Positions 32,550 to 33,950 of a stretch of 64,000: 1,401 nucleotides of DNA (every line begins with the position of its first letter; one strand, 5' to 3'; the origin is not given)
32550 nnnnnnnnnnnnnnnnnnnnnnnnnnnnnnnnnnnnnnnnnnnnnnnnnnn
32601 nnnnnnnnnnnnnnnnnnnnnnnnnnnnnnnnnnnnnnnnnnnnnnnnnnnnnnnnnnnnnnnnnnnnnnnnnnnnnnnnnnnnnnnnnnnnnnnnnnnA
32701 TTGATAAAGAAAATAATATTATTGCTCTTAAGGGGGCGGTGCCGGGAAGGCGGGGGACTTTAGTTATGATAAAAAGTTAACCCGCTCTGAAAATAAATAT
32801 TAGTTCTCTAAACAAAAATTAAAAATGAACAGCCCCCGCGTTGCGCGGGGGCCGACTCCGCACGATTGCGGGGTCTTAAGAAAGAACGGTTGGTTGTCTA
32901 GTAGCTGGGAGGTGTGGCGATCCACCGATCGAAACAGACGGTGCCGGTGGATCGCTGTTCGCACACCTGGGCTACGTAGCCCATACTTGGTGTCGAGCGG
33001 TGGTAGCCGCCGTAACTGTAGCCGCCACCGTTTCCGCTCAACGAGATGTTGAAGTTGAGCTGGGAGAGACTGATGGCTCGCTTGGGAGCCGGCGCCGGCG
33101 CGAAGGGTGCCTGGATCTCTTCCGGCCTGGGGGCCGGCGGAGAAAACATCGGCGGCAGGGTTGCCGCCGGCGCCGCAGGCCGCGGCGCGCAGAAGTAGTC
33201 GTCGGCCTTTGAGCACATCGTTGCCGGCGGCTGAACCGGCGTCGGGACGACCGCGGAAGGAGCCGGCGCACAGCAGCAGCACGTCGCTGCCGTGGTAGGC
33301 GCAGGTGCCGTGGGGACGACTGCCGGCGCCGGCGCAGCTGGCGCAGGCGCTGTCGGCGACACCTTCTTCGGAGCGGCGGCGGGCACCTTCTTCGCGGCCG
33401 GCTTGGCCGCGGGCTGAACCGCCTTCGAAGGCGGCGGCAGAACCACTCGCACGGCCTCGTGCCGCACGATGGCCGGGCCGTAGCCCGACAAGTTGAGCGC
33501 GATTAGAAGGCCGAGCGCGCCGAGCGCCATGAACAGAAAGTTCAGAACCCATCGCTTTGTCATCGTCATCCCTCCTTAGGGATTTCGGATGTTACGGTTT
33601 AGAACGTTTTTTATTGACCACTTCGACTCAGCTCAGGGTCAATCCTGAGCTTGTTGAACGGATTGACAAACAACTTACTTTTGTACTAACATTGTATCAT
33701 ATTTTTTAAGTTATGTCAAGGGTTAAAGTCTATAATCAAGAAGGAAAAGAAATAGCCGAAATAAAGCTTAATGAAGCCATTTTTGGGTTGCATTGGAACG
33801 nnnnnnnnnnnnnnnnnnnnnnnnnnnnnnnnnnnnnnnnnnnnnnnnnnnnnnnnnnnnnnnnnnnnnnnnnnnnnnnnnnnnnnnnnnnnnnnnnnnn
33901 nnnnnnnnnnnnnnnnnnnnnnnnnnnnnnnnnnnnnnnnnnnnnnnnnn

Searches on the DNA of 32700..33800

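Call 70: search_rna_families(source=window, start=32700, end=33800, threshold=evalue, max_evalue=1)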
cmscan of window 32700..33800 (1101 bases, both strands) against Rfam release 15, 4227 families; matches with E-value up to 1: 3.
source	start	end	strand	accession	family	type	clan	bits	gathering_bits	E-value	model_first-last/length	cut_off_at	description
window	33441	33509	-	RF01781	ASdes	Gene; sRNA;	-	20.6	40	0.077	1-68/68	no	ASdes TB sRNA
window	32833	32875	+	RF01762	whalefall-1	Gene; sRNA;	-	15.8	37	0.51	4-45/56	no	Whalefall-1 RNA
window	32821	32897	-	RF02353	BjrC68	Gene; sRNA;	-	14.5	39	0.95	1-82/82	no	Bradyrhizobiaceae sRNA BjrC68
